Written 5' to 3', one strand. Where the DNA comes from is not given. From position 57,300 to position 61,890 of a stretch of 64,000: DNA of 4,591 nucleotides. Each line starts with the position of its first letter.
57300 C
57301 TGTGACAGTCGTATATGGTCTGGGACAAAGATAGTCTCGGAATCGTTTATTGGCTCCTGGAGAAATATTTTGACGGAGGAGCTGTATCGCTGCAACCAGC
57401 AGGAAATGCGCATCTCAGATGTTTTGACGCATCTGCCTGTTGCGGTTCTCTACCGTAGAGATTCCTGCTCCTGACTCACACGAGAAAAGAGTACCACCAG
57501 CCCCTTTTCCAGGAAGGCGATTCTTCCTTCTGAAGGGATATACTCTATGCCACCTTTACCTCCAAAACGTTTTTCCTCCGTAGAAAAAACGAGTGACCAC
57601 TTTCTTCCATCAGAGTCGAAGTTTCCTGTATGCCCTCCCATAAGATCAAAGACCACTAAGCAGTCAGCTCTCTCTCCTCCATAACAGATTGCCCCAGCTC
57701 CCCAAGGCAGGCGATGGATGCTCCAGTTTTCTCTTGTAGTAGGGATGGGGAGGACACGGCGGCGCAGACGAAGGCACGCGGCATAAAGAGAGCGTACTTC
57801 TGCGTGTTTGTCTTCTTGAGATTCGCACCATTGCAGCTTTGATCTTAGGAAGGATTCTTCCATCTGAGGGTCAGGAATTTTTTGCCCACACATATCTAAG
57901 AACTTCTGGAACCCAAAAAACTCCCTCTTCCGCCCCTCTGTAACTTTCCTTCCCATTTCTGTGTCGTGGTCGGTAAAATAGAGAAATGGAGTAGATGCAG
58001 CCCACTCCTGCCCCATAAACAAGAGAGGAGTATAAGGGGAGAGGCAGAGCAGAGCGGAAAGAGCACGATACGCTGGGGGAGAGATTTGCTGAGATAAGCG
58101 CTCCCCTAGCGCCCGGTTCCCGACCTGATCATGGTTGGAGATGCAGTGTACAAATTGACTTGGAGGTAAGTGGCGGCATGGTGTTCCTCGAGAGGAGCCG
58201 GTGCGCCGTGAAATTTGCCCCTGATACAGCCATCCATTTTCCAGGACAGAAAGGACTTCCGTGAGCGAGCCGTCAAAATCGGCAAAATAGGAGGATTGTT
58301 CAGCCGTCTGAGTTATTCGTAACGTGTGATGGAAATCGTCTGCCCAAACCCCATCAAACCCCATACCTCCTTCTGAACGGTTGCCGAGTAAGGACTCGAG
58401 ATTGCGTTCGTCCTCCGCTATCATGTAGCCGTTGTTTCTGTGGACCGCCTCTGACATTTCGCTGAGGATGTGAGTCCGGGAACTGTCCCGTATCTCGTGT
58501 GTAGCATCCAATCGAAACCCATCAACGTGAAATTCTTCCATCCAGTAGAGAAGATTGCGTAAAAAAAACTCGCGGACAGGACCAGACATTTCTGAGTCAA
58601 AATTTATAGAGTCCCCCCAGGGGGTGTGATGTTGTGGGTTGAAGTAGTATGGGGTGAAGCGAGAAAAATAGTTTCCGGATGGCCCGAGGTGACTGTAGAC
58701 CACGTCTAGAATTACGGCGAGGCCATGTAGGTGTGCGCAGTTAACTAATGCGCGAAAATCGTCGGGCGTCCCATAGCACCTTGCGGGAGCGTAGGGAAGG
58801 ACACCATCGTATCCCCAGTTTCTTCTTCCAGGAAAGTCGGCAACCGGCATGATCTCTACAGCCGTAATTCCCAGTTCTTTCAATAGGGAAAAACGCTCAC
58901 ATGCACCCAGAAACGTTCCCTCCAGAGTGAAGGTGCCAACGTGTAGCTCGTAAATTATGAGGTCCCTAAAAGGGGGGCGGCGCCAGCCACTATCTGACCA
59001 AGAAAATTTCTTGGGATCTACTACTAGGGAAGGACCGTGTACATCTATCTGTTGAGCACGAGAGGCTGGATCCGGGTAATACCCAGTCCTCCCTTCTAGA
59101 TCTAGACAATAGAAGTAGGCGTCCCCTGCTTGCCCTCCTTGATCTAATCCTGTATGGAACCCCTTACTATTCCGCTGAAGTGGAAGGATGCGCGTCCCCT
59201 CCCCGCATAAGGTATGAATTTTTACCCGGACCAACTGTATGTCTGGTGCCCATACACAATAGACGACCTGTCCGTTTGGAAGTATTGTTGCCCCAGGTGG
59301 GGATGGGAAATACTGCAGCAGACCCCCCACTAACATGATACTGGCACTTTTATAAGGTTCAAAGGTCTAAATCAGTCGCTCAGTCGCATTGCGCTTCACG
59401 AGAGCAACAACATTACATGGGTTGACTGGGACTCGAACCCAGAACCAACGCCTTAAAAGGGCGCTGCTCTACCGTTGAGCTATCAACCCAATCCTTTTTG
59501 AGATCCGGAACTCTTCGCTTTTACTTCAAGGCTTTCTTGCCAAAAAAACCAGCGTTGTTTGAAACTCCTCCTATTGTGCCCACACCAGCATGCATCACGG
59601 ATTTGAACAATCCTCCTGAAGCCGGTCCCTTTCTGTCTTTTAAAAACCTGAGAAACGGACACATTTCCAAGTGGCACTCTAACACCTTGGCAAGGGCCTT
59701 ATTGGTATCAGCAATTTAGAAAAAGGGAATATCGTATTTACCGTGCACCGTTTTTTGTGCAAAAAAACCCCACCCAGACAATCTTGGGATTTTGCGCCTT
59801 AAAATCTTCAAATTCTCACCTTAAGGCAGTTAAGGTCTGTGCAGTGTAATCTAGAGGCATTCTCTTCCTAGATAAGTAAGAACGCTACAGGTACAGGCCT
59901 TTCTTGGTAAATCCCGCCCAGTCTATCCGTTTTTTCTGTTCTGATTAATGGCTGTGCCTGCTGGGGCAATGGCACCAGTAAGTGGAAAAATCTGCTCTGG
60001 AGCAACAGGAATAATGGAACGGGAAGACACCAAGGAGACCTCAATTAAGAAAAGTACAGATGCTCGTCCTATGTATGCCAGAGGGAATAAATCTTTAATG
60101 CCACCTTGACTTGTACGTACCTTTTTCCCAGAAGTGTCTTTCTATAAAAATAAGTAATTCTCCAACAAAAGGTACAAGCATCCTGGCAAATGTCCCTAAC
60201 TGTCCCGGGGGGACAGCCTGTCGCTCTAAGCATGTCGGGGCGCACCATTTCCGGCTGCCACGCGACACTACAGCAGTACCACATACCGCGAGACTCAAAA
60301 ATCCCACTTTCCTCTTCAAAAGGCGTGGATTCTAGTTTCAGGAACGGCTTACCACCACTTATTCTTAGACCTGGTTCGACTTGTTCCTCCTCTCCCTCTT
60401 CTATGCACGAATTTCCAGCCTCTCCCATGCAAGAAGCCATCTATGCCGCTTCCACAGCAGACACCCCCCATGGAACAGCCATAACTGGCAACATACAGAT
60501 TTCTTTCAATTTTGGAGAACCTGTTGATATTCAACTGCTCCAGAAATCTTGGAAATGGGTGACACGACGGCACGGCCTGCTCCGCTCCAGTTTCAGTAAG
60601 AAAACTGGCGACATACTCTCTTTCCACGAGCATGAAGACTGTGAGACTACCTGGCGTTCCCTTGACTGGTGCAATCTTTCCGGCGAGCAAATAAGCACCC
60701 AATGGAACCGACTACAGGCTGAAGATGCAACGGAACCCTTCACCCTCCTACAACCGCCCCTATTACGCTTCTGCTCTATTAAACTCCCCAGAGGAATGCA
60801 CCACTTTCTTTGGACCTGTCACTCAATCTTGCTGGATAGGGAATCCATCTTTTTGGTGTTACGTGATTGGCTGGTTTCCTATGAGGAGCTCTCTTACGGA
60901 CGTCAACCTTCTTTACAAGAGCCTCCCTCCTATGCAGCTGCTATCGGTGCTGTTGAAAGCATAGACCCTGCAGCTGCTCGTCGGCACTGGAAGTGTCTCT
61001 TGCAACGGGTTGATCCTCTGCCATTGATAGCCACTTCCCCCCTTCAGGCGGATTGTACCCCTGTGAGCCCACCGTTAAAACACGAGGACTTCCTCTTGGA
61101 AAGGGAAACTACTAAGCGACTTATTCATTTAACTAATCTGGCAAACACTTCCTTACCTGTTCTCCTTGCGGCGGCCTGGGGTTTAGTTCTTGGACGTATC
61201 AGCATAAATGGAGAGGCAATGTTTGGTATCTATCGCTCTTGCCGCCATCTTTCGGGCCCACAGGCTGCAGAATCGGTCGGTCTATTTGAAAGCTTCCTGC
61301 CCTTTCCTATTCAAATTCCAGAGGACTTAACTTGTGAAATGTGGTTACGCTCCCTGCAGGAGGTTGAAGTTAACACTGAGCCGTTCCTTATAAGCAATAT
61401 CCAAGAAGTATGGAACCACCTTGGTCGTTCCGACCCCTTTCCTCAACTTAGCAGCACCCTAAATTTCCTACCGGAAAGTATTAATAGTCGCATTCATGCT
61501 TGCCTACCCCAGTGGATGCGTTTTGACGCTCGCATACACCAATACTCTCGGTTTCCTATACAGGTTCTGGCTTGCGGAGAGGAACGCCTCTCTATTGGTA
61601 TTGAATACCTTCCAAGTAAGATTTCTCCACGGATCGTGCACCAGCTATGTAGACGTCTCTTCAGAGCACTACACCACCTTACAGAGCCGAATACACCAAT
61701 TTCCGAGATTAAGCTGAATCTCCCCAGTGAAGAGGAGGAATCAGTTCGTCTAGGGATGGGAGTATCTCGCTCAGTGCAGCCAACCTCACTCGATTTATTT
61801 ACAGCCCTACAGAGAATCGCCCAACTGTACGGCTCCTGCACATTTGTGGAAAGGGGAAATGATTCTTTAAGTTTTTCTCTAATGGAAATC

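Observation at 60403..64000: Intact reading frame of more than 3.6 kb for an NRPS-like C / A-like / TE-like protein with substituted catalytic motifs and no carrier domain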

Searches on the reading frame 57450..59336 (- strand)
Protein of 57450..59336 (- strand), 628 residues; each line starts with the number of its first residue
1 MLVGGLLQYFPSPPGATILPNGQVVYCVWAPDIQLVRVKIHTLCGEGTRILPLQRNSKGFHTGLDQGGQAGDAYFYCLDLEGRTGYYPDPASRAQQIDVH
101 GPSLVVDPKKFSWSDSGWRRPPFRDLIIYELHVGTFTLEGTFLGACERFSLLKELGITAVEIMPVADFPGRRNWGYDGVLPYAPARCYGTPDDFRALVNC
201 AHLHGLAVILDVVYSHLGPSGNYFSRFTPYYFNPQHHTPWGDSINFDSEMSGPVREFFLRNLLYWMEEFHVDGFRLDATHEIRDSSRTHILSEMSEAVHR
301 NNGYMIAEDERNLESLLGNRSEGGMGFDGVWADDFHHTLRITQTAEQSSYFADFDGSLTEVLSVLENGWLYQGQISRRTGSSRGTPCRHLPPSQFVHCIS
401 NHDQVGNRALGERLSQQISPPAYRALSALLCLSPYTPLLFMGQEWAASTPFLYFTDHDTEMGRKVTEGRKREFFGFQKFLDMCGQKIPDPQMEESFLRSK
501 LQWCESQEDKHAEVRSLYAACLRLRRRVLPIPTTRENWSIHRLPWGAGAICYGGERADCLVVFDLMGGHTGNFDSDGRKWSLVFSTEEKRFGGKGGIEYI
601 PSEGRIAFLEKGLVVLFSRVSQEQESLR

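Call 79: search_protein_families(library=ncbifam, proteins=[window:57450-59336:-], max_evalue=0.00001)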
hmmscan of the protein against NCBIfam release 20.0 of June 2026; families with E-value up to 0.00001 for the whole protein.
window:57450-59336:- (628 aa): 23 families
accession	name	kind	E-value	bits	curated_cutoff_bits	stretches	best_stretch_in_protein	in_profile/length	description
TIGR02402.1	trehalose_TreZ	equivalog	8.2e-187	621.8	538.8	1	26-529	3-499/545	malto-oligosyltrehalose trehalohydrolase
NF008967.0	PRK12313.1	equivalog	4.2e-40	137.7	577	1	23-279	39-311/633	1,4-alpha-glucan branching protein GlgB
NF003811.1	PRK05402.1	equivalog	3.4e-39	134.9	741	1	24-279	31-303/619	1,4-alpha-glucan branching protein GlgB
TIGR01515.1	branching_enzym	equivalog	1.3e-35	123.1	463.95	1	24-282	30-295/607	1,4-alpha-glucan branching enzyme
NF011293.0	PRK14705.1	equivalog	2.8e-30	104.7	2376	1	24-280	640-907/1224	1,4-alpha-glucan branching enzyme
NF011294.0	PRK14706.1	equivalog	5.3e-29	100.9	1284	1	24-293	43-327/642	1,4-alpha-glucan branching enzyme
TIGR02104.1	pulA_typeI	equivalog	2.5e-27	95.2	504.5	1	23-278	20-320/605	type I pullulanase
NF009221.0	PRK12568.1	equivalog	1e-23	83.3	1270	1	24-286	155-434/745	1,4-alpha-glucan branching enzyme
TIGR02100.1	glgX_debranch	equivalog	4.4e-21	74.6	640.9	1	101-287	131-352/688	glycogen debranching protein GlgX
NF002983.0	PRK03705.1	equivalog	4.1e-15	54.9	901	1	102-280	127-339/658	glycogen debranching protein GlgX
NF041090.1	Cyc-maltodext_AglB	equivalog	1.8e-12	46.8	540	1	139-308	61-235/470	cyclomaltodextrinase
TIGR02456.1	treS_nterm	equivalog_domain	1.1e-11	44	678.35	1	123-226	3-110/539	maltose alpha-D-glucosyltransferase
NF041321.1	Alpha-amyl_MalA_Halo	equivalog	6.9e-10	37.9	875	1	124-285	258-433/666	alpha-amylase MalA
TIGR02103.1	pullul_strch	subfamily_domain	1.2e-09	36.9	697.6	1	173-278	379-500/900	pullulanase-type alpha-1,6-glucosidase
NF051899.1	BetGalacBglAAgro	equivalog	1.1e-08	34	900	1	140-224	25-108/537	beta-galactosidase BglA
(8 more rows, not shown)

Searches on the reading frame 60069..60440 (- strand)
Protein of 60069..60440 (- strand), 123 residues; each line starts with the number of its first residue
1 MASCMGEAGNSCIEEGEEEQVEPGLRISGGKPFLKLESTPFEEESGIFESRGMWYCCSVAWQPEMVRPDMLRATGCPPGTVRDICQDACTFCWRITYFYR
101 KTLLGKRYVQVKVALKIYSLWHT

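Call 34: search_protein_families(library=pfam, proteins=[window:60069-60440:-], max_evalue=0.01)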
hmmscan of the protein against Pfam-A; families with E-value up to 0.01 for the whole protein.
window:60069-60440:- (123 aa): 0 families

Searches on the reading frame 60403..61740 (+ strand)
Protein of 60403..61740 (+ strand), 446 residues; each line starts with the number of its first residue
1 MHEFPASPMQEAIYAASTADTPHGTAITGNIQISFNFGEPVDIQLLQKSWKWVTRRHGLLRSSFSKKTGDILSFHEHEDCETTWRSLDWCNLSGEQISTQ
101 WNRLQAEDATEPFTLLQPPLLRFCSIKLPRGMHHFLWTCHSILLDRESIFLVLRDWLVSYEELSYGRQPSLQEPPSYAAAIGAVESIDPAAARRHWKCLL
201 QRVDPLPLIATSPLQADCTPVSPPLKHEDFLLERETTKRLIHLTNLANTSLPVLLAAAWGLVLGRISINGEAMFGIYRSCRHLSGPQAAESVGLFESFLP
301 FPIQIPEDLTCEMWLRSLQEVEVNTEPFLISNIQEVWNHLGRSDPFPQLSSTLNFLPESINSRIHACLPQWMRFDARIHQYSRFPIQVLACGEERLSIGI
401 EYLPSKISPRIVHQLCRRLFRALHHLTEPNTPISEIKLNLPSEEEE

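Call 82: search_protein_families(library=pfam, proteins=[window:60403-61740:+], max_evalue=10)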
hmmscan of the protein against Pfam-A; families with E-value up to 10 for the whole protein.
window:60403-61740:+ (446 aa): 1 family
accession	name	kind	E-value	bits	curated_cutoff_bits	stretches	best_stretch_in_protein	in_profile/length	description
PF00668.25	Condensation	-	8.8e-37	127.3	30.6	1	3-445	4-453/456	Condensation domain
